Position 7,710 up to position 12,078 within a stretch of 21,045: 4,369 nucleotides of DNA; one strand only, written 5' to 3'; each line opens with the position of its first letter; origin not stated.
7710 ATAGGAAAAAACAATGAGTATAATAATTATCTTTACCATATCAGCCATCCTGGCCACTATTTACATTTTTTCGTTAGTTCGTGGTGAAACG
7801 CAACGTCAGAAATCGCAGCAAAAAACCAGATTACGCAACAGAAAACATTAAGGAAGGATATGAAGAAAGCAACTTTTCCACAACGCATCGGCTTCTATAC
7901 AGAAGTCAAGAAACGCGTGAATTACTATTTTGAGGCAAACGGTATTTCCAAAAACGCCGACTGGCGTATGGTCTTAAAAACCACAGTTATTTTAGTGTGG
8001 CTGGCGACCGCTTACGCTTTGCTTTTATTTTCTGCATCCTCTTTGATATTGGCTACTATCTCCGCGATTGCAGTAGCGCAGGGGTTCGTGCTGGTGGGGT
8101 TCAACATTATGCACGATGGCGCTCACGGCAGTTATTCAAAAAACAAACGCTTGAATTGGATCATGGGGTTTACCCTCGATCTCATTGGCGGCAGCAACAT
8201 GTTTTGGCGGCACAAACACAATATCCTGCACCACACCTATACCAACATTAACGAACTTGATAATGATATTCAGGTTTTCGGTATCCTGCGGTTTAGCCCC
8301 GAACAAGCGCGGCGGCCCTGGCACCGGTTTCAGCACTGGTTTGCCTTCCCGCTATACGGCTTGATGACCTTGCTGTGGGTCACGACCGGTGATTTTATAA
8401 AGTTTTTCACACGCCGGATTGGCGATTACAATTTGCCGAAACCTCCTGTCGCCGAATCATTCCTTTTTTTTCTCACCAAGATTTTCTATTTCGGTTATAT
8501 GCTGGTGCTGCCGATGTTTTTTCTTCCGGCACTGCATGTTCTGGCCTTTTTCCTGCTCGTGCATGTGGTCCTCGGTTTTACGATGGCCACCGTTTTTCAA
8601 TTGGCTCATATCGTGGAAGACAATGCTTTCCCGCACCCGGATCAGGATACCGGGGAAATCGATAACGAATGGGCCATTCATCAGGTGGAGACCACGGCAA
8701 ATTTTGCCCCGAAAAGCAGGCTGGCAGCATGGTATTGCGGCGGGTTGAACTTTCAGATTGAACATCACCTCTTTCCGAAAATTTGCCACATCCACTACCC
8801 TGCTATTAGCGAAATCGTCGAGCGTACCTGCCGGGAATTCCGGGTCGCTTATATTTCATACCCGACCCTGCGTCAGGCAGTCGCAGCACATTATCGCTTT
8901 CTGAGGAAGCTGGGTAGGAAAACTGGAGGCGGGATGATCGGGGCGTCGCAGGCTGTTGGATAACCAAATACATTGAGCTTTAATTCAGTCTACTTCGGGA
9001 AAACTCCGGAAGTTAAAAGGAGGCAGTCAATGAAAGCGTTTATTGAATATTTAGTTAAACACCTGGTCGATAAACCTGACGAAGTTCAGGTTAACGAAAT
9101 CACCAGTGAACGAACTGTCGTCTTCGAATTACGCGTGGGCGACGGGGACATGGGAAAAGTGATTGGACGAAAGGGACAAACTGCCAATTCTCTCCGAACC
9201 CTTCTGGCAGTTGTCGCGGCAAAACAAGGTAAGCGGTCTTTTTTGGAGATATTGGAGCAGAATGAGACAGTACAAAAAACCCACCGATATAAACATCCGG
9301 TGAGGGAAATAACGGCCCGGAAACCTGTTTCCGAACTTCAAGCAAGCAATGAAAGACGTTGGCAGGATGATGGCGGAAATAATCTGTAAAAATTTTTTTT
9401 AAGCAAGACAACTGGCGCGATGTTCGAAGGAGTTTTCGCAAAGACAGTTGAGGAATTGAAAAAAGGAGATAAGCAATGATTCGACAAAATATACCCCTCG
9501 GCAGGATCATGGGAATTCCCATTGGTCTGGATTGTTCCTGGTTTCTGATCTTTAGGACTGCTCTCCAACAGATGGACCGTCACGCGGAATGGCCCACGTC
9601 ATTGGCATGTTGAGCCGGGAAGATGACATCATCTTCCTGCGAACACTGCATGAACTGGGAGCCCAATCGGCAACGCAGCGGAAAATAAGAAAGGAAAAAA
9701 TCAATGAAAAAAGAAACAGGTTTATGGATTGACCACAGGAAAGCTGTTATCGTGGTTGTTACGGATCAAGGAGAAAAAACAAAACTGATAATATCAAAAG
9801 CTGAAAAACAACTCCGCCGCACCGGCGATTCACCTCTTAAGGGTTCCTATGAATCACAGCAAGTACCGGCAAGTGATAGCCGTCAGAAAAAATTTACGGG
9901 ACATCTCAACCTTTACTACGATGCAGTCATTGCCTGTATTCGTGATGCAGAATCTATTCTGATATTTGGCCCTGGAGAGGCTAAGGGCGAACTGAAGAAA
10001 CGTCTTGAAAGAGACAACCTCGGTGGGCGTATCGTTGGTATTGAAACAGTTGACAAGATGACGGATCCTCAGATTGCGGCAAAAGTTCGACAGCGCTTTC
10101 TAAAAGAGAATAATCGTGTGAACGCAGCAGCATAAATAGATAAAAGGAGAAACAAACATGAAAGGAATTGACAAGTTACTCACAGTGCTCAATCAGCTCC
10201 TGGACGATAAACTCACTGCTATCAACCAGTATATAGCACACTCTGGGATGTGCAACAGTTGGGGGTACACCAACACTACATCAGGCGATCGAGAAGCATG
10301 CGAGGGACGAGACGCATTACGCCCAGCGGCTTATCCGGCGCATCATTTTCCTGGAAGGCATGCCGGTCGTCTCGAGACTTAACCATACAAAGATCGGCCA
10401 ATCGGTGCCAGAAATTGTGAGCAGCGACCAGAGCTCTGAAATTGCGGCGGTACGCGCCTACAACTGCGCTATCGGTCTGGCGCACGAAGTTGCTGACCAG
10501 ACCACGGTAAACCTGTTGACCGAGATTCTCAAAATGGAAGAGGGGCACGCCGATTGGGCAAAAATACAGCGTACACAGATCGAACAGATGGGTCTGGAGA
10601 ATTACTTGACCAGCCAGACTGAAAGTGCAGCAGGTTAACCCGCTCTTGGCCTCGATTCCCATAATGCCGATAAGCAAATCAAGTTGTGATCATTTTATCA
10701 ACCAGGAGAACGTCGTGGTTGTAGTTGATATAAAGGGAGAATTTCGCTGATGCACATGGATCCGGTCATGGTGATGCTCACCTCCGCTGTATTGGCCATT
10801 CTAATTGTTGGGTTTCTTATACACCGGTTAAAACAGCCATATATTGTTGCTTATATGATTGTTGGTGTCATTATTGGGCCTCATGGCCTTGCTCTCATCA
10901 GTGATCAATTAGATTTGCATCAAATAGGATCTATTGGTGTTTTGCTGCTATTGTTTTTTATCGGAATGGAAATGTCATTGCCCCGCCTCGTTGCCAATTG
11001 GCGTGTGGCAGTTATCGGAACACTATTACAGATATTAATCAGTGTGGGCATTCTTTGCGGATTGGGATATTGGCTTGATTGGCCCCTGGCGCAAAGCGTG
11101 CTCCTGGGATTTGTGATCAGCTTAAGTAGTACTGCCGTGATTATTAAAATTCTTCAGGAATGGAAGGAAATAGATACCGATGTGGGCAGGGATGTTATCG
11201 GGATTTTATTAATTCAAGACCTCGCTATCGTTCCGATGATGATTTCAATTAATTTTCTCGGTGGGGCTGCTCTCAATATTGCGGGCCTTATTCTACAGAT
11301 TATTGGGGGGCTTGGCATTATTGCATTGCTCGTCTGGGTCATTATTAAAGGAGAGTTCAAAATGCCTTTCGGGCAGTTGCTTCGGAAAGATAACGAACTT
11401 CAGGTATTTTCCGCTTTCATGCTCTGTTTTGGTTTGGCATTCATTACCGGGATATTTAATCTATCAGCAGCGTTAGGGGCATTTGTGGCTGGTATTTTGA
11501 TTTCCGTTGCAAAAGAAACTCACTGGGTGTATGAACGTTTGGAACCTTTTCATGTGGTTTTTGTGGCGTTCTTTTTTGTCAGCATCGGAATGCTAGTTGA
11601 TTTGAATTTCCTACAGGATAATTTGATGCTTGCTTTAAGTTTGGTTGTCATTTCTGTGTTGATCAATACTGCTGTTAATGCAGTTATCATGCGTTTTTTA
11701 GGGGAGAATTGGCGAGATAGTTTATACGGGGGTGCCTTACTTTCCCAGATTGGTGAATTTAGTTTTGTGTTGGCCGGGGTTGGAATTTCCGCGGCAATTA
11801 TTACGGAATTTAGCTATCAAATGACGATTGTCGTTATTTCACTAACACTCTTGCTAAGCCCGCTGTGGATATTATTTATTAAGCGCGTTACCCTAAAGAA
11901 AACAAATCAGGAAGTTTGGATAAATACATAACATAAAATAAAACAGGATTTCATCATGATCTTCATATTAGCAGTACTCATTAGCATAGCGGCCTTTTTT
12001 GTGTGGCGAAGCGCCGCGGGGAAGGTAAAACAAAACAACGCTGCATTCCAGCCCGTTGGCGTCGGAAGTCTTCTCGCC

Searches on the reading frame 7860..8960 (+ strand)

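Call 60: search_protein_families(library=pfam, proteins=[window:7860-8960:+], max_evalue=0.0001)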
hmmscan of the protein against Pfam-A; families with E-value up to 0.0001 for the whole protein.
window:7860-8960:+ (367 aa): 1 family
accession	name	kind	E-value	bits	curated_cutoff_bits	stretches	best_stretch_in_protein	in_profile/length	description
PF00487.30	FA_desaturase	-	5.5e-35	121.8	29.7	1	65-334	5-252/253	Fatty acid desaturase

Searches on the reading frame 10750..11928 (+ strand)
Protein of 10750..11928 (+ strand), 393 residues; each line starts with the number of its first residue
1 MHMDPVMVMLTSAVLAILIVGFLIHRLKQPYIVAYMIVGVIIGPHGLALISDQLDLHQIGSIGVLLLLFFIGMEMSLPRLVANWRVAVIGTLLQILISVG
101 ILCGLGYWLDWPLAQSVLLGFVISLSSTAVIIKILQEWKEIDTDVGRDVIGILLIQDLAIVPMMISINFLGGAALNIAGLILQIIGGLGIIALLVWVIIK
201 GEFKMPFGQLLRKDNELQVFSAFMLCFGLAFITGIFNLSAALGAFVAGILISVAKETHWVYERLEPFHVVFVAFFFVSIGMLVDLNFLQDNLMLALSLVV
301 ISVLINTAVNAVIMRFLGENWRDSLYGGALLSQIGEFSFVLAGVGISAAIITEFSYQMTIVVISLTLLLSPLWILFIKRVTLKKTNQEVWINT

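Call 60: search_protein_families(library=pfam, proteins=[window:10750-11928:+], max_evalue=0.0001)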
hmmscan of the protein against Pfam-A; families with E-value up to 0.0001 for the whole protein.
window:10750-11928:+ (393 aa): 1 family
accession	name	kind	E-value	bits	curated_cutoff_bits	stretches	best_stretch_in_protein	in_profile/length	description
PF00999.27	Na_H_Exchanger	-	6.1e-62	210.1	26.2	1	15-373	2-368/375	Sodium/hydrogen exchanger, transmembrane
